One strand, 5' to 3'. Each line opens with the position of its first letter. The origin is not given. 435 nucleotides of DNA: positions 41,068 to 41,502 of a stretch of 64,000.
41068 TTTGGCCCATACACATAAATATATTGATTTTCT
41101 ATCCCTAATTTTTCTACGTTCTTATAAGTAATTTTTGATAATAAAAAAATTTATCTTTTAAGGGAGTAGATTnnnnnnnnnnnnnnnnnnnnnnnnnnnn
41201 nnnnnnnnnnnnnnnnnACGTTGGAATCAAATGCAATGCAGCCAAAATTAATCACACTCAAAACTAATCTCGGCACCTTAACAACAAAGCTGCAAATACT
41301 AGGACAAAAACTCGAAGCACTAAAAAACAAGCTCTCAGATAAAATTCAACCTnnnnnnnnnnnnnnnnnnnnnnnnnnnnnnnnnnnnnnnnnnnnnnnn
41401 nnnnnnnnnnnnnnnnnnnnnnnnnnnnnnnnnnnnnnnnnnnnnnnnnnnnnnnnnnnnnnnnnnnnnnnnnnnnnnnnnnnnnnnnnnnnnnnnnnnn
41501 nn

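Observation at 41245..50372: Shared 30-aa Leu/Lys heptad tag at the N- or C-terminus of three unrelated secreted proteins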

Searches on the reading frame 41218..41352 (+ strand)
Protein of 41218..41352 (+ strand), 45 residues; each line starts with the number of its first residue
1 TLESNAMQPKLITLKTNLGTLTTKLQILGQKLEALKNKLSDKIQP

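Call 27: find_homologous_proteins(query=A2, max_evalue=10)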
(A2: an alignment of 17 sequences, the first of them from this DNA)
Query A2 (17 sequences) (45 aa, profile of the alignment): 1 proteins with E <= 10 among 1469 candidates.
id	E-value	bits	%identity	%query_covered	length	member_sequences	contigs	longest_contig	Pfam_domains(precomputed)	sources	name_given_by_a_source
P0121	6.0e+0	24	-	-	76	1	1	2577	-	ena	-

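Call 37: search_protein_representatives(alignment_id=A3)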
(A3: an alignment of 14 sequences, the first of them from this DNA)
Query: 14 sequences, 45 profile positions. Proteins with E-value up to 0.001 (for the whole library): 88; up to 1e-10: 2; up to 1e-30: 0. The best 88 are listed.
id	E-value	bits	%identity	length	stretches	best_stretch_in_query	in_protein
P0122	2.5e-12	62.5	-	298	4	6-40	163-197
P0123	1.7e-11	59.8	-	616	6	6-42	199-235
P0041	3.2e-10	55.7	-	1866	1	2-44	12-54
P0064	3.3e-10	55.7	-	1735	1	2-45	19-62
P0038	4.9e-10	55.1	-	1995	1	1-44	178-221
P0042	1.1e-09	54.1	-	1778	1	2-45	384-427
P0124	2.2e-09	53.0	-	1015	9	10-26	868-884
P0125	2.7e-09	52.8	-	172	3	3-36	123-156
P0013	3.7e-09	52.3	-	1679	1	2-45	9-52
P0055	4.4e-09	52.1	-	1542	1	2-45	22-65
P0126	5.8e-09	51.7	-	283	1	4-42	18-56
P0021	8.9e-09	51.1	-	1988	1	3-44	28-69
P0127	4.9e-08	48.7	-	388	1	2-41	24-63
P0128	9.1e-08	47.9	-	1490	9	12-37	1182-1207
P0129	1.1e-07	47.5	-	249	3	6-39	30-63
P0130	1.6e-07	47.0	-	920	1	5-43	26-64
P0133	6.2e-07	45.2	-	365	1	2-40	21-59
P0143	4.1e-06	42.6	-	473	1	2-39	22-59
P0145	5.0e-06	42.3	-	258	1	2-41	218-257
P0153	3.7e-05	39.5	-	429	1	2-41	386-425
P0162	1.1e-04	38.0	-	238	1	3-39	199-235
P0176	2.9e-04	36.6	-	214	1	5-39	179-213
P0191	6.4e-04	35.6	-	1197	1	6-39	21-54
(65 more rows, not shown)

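Call 40: list_cluster_members(proteins=[P0126, P0127, P0130, P0133, P0143, P0145, P0153, P0162, P0176, P0191])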
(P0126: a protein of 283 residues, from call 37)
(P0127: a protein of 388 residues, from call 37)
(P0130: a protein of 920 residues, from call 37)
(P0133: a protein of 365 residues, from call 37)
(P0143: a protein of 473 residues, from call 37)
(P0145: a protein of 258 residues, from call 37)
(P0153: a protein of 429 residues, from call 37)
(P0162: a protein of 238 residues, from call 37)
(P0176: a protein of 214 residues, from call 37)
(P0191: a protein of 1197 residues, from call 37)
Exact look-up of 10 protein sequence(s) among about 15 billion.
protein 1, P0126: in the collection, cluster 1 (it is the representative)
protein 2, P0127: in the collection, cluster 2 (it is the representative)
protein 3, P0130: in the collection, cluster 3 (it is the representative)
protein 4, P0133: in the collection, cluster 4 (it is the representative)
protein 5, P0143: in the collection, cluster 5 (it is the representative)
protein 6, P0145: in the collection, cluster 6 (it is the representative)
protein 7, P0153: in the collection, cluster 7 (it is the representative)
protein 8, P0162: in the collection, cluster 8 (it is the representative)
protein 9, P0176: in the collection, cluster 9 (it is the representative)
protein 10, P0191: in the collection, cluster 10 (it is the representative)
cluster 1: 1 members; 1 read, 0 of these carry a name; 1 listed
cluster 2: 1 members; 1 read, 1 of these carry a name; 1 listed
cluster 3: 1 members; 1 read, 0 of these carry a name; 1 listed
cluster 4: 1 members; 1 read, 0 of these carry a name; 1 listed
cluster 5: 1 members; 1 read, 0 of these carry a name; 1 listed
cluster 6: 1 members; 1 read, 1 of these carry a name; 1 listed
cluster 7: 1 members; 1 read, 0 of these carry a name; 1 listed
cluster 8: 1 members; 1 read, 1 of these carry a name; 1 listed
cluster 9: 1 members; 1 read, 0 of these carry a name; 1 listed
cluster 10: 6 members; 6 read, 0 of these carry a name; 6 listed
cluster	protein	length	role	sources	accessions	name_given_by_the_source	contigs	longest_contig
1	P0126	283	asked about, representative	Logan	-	-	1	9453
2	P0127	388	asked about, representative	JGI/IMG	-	hypothetical protein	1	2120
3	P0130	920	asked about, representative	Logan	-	-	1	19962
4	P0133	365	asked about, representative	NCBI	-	-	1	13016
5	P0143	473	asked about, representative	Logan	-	-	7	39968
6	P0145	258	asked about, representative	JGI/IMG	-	hypothetical protein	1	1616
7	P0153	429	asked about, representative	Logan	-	-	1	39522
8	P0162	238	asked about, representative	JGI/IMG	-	hypothetical protein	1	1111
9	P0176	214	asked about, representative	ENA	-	-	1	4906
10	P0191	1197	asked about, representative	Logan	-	-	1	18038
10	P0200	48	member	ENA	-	-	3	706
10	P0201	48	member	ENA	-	-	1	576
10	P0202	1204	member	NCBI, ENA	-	-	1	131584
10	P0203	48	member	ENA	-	-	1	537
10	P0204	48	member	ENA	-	-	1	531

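Call 41: find_encoding_contigs(protein=P0143, flank=10000, max_places=1)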
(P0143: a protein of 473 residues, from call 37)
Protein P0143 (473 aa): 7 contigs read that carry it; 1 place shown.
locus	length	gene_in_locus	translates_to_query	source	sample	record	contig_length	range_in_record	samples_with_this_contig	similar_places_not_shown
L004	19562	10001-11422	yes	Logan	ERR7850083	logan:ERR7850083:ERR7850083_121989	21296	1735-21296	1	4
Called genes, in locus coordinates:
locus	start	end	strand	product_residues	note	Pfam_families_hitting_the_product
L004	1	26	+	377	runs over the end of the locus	PF01547:SBP_bac_1, PF13416:SBP_bac_8, PF13343:SBP_bac_6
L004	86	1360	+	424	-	PF10502:Peptidase_S26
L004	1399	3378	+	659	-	PF00133:tRNA-synt_1, PF01406:tRNA-synt_1e (weak), PF09334:tRNA-synt_1g, PF00133:tRNA-synt_1, PF01588:tRNA_bind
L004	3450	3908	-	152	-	PF01934:HepT-like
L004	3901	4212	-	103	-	PF22600:MTPAP-like_central (weak), PF01909:NTP_transf_2, PF18765:Polbeta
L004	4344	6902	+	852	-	PF02861:Clp_N, PF23569:NBD_SMAX1, PF00004:AAA, PF17871:AAA_lid_9, PF00004:AAA, PF07724:AAA_2, PF07728:AAA_5, PF10431:ClpB_D2-small, +6 more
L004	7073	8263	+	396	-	PF13173:AAA_14, PF13635:DUF4143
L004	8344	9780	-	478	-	PF01485:IBR (weak)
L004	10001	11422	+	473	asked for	PF13445:zf-RING_UBOX (weak)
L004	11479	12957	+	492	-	-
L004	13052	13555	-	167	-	PF00334:NDK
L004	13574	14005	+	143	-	-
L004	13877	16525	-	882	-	PF00675:Peptidase_M16, PF05193:Peptidase_M16_C, PF00675:Peptidase_M16, PF05193:Peptidase_M16_C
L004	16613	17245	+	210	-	PF04028:DUF374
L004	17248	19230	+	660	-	PF17764:PriA_3primeBD (weak), PF04851:ResIII, PF00270:DEAD, PF18319:Zn_ribbon_PriA, PF00271:Helicase_C, PF18074:PriA_C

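Call 44: search_solved_structures(query=A3, max_evalue=10, show_alignments=3)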
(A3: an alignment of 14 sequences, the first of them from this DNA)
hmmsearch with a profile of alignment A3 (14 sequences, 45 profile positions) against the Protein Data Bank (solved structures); distinct sequences matched with E-value up to 10: 45.
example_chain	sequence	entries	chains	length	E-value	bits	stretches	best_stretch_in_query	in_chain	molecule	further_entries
9rgy_A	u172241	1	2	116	5.1e-08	35.8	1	1-33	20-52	sc-apCC3-CW-0NTT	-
9rgx_A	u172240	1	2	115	2.6e-05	27.2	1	10-37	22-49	sc-apCC3-ACW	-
9rgv_A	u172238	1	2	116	0.00012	25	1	2-33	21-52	sc-apCC3-CW1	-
9rgw_A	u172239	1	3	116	0.0004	23.3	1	10-37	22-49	sc-apCC3-CW2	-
1g6u_A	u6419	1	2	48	0.0029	20.6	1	9-36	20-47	DOMAIN SWAPPED DIMER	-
2lq4_p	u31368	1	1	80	0.0043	20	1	5-33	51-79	Lysophosphatidic acid receptor 1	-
6x1i_B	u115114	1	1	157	0.0067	19.4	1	13-43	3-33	SnoaL-like Protein fused to a coiled coil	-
6q5r_A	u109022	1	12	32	0.0071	19.3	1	23-42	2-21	CC-Hex*-LL-KgEb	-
8tld_F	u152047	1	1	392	0.015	18.3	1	13-40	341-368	Interleukin-5 receptor subunit alpha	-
4liy_A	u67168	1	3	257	0.017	18.1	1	6-36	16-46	Fiber protein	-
9jqr_G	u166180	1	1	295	0.026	17.6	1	13-40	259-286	Vgamma9 T cell receptor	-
1kd8_B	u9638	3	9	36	0.041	16.9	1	13-38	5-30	GCN4 ACID BASE HETERODIMER BASE-d12La16L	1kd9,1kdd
3tq2_A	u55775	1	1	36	0.046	16.7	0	24-37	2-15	KE1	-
7qdk_A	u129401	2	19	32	0.049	16.7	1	3-29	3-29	CC-TypeN-LaLd | CC-TypeN-LaUbUcLd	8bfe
5j0i_A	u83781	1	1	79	0.055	16.5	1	7-37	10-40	Designed protein 2L6HC3_12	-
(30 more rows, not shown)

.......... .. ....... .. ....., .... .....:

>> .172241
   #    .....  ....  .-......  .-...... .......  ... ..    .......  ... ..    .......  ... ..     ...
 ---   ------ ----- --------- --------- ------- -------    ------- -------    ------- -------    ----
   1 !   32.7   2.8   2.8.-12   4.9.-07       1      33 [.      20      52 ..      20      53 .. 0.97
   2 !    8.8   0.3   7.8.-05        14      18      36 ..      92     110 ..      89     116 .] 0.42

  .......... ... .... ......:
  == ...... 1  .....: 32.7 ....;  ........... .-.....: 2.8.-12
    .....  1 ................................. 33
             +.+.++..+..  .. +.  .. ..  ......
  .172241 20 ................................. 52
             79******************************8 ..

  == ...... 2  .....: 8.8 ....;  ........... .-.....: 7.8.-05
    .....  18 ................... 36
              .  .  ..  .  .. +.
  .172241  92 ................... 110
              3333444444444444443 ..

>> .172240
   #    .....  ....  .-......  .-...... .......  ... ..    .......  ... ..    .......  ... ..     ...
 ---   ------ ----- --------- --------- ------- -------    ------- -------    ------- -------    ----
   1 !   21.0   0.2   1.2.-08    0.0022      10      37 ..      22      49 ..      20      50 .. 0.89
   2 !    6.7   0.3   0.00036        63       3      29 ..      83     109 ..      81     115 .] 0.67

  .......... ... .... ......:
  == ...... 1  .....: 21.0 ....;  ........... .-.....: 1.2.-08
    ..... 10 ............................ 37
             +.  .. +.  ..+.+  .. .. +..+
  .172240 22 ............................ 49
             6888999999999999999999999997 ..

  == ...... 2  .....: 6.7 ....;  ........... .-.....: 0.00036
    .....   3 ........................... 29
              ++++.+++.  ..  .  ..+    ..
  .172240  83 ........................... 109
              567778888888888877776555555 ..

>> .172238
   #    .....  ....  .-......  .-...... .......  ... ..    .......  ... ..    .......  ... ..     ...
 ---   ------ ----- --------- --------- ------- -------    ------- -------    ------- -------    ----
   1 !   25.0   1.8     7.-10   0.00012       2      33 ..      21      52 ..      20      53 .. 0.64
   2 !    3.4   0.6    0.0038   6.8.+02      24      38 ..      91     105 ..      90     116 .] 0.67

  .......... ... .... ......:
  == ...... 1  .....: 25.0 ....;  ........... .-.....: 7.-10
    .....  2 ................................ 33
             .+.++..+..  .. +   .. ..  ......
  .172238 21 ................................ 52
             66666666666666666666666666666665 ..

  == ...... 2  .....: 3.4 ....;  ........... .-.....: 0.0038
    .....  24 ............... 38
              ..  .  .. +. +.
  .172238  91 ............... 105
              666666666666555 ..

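Call 48: search_protein_families(library=pfam, alignment_id=A4, max_evalue=0.001)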
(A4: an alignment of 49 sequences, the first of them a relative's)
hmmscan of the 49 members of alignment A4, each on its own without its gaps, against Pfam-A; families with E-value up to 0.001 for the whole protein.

A. member 1, P0126 (283 aa): 1 family
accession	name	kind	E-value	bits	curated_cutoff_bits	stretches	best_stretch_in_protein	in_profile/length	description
PF23622.1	LRR_At1g61320_AtMIF1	-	0.00091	19.1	26.9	0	186-249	94-158/384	At1g61320/AtMIF1, LRR domain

B. families by the number of members that match (of 49 scanned): 17 families
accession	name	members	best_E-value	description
PF00443.35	UCH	3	4.4e-36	Ubiquitin carboxyl-terminal hydrolase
PF13423.12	UCH_1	2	2.2e-10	Ubiquitin carboxyl-terminal hydrolase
PF03747.19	ADP_ribosyl_GH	1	4.1e-41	ADP-ribosylglycohydrolase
PF01735.24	PLA2_B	1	5.6e-22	Lysophospholipase catalytic domain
PF13445.12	zf-RING_UBOX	1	2.8e-07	RING-type zinc-finger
PF12795.12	MscS_porin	1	8e-06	Mechanosensitive ion channel porin domain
PF00612.33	IQ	1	4.1e-05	IQ calmodulin-binding motif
PF14634.12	zf-RING_5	1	9.9e-05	zinc-RING finger domain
PF24758.1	LRR_At5g56370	1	0.0001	FBD-associated F-box protein At5g56370, LRR repeats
PF02205.27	WH2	1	0.00023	WH2 motif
PF06009.19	Laminin_II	1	0.00028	Laminin Domain II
PF13079.11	DUF3916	1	0.00043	Protein of unknown function (DUF3916)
PF04513.17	Baculo_PEP_C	1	0.00053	Baculovirus polyhedron envelope protein, PEP, C terminus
PF08286.16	Spc24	1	0.00066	Spc24 subunit of Ndc80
PF05757.16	PsbQ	1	0.00078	Oxygen evolving enhancer protein 3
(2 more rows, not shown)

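Call 49: find_encoding_contigs(protein=P0153, flank=10000, max_places=1)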
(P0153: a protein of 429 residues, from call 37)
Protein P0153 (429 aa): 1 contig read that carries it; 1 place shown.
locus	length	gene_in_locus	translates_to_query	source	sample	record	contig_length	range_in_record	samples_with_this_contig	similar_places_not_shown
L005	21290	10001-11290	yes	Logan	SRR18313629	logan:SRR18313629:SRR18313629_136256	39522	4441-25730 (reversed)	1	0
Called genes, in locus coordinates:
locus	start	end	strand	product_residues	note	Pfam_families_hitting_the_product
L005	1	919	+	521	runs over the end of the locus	-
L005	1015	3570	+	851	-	PF08479:POTRA_2 (faint), PF07244:POTRA, PF01103:Omp85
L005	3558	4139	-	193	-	PF01832:Glucosaminidase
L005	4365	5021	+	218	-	-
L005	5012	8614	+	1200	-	PF00924:MS_channel_2nd, PF21082:MS_channel_3rd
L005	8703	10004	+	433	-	PF00443:UCH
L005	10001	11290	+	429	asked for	PF00443:UCH, PF13423:UCH_1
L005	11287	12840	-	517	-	-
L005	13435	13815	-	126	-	PF00903:Glyoxalase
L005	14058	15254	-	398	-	PF13489:Methyltransf_23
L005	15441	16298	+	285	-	PF00398:RrnaAD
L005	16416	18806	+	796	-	PF01326:PPDK_N, PF00391:PEP-utilizers, PF02896:PEP-utilizers_C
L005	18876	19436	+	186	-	-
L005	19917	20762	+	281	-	PF00119:ATP-synt_A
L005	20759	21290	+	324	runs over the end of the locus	PF00137:ATP-synt_C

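Call 50: find_encoding_contigs(protein=P0130, flank=10000, max_places=1)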
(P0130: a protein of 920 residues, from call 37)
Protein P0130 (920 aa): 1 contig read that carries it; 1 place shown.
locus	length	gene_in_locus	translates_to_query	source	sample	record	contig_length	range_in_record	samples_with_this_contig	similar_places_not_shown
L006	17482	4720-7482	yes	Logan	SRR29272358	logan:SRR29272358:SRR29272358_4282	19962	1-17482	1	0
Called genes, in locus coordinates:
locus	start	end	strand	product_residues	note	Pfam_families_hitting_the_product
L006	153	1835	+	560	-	PF01875:Memo, PF01871:AMMECR1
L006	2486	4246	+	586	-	-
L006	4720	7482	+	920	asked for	-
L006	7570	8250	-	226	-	PF12796:Ank_2, PF13857:Ank_5 (faint), PF00023:Ank (faint)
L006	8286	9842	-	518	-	PF14516:AAA_35, PF28130:DUF8371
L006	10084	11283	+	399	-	PF07992:Pyr_redox_2, PF13738:Pyr_redox_3, PF00070:Pyr_redox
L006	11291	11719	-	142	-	PF03652:RuvX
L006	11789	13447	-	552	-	-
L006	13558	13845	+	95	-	PF22600:MTPAP-like_central (weak), PF01909:NTP_transf_2, PF18765:Polbeta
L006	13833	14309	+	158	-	PF08780:NTase_sub_bind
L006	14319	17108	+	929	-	PF02739:5_3_exonuc_N, PF01367:5_3_exonuc, PF01612:DNA_pol_A_exo1, PF22619:DNA_polI_exo1, PF00476:DNA_pol_A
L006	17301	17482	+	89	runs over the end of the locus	PF01016:Ribosomal_L27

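Call 51: find_encoding_contigs(protein=P0133, flank=10000, max_places=1)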
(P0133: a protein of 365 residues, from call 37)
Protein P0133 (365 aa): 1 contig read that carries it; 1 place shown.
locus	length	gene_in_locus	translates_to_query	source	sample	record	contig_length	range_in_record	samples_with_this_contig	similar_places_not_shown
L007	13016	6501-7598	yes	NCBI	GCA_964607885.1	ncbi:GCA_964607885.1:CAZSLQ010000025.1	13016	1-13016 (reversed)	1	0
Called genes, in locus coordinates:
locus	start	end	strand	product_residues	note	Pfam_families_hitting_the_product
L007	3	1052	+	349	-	?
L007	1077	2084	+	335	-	-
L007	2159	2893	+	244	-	-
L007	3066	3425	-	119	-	-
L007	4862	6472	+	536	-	-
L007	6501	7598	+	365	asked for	-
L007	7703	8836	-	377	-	PF01702:TGT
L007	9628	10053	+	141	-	-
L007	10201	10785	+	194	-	-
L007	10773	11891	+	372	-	PF02684:LpxB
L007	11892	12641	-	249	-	PF13635:DUF4143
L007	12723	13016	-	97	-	?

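Call 60: find_homologous_proteins(query=L007:7703-8836:-, max_evalue=1e-20)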
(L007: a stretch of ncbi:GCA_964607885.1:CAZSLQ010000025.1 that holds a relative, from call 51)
Query L007:7703-8836:- (377 aa): 8000 proteins with E <= 1e-20 among 8000 candidates; the best 120 are listed.
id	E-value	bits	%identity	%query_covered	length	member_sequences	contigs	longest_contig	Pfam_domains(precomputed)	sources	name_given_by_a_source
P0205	6.3e-241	817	95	97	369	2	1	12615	PF01702.26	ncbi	ncbi:MAG: tRNA guanosine(34) transglycosylase Tgt, partial [bacterium]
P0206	7.6e-241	817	93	99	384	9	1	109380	PF01702.26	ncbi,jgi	-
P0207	8.9e-234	794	90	100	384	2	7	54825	PF01702.26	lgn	-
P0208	3.9e-222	755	86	99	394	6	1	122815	PF01702.26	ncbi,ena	-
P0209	6.9e-215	731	84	99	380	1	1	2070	PF01702.26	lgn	-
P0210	1.1e-199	681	77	99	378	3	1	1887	PF01702.26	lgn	-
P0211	2.8e-199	680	76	100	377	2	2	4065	PF01702.26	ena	-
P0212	1.3e-198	678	76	99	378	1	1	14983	PF01702.26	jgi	-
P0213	6.1e-196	669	76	100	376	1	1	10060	PF01702.26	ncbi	-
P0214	5.2e-195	666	75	100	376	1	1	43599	PF01702.26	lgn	-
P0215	9.0e-193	659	75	100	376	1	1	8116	PF01702.26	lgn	-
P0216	2.0e-192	658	74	100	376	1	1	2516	PF01702.26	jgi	jgi:queuine tRNA-ribosyltransferase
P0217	5.5e-192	656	74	100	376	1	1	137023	PF01702.26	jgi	-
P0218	8.8e-192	655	73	100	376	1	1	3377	PF01702.26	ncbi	-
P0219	9.7e-192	655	74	100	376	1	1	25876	PF01702.26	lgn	-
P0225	5.2e-190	650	74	99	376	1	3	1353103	PF01702.26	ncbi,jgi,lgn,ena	jgi:queuine tRNA-ribosyltransferase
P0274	2.3e-184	631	72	99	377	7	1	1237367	PF01702.26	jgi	jgi:queuine tRNA-ribosyltransferase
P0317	9.5e-183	626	70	100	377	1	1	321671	PF01702.26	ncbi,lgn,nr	ncbi:tRNA-guanosine(34) transglycosylase [Candidatus Babeliales bacterium]|nr:tRNA-guanosine(34) tra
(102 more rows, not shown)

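Call 76: search_protein_families(library=pfam, proteins=[window:41218-41352:+], max_evalue=10)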
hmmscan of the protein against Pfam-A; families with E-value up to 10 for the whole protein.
seq(45 aa): 6 families
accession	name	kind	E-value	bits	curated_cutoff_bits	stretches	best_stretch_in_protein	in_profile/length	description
PF16526.10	CLZ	-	0.02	15.7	26.7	1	4-44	26-66/71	C-terminal leucine zipper domain of cyclic nucleotide-gated channels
PF07200.18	Mod_r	-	0.035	14.5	30.1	1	6-44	51-89/146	Modifier of rudimentary (Mod(r)) protein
PF10174.14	Cast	-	0.043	12.5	29.1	1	4-44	284-324/766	RIM-binding protein of the cytomatrix active zone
PF05531.17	NPV_P10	-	0.079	13.9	29.8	1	6-41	22-60/75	Nucleopolyhedrovirus P10 protein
PF10152.14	CCDC53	-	0.083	13.8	24.6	1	5-36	17-48/147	Subunit CCDC53 of WASH complex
PF10393.14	Matrilin_ccoil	-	0.16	12.2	26.3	1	17-39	23-45/45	Trimeric coiled-coil oligomerisation domain of matrilin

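Call 77: search_protein_families(library=ncbifam, proteins=[window:41218-41352:+], max_evalue=10)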
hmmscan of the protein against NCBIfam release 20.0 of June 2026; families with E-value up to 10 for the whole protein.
seq(45 aa): 1 family
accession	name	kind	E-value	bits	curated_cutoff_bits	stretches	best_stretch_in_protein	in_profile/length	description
NF038218.1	IcmG_DotF_IVB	equivalog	0.017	14.8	200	1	5-42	141-178/266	type IVB secretion system protein IcmG/DotF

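Call 88: find_encoding_contigs(protein=P0225, flank=10000, max_places=1)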
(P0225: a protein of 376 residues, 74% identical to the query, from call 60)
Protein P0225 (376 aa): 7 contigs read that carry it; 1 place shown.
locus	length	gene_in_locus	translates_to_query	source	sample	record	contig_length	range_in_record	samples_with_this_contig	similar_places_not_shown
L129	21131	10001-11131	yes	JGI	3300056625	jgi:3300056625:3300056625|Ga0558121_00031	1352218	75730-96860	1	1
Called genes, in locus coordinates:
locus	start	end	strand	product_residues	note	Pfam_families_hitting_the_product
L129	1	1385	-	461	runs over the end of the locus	-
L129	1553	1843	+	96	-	-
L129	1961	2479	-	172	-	PF00436:SSB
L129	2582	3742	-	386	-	PF02684:LpxB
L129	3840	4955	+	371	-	PF00481:PP2C (weak)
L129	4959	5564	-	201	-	-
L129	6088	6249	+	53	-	-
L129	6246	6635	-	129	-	-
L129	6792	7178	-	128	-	-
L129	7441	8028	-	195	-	PF01066:CDP-OH_P_transf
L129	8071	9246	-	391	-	PF01966:HD (weak)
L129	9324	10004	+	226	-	PF02592:Vut_1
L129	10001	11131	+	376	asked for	PF01702:TGT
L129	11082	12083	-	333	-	PF01565:FAD_binding_4, PF02873:MurB_C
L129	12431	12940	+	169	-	-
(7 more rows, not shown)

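Call 89: find_encoding_contigs(protein=P0274, flank=10000, max_places=1)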
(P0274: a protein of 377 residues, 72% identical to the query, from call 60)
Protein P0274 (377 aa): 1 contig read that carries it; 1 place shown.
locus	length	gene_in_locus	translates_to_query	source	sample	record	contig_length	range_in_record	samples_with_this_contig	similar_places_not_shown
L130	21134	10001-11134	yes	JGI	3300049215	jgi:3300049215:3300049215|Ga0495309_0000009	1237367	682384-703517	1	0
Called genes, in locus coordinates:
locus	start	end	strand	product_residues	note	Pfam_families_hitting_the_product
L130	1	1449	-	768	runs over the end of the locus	PF03483:B3_4, PF03484:B5, PF17759:tRNA_synthFbeta, PF03147:FDX-ACB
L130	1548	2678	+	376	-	PF01950:FBPase_3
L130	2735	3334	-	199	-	PF00230:MIP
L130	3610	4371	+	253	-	PF00005:ABC_tran, PF13304:AAA_21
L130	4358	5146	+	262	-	-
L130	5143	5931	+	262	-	-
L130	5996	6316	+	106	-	-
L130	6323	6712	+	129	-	-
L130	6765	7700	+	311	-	PF17773:UPF0176_N, PF00581:Rhodanese, PF12368:Rhodanese_C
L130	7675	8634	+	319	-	PF01565:FAD_binding_4, PF02873:MurB_C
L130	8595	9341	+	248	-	PF08713:DNA_alkylation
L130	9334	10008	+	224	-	PF02592:Vut_1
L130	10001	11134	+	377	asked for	PF01702:TGT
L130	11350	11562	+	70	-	-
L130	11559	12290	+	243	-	PF22435:MRM3-like_sub_bind, PF00588:SpoU_methylase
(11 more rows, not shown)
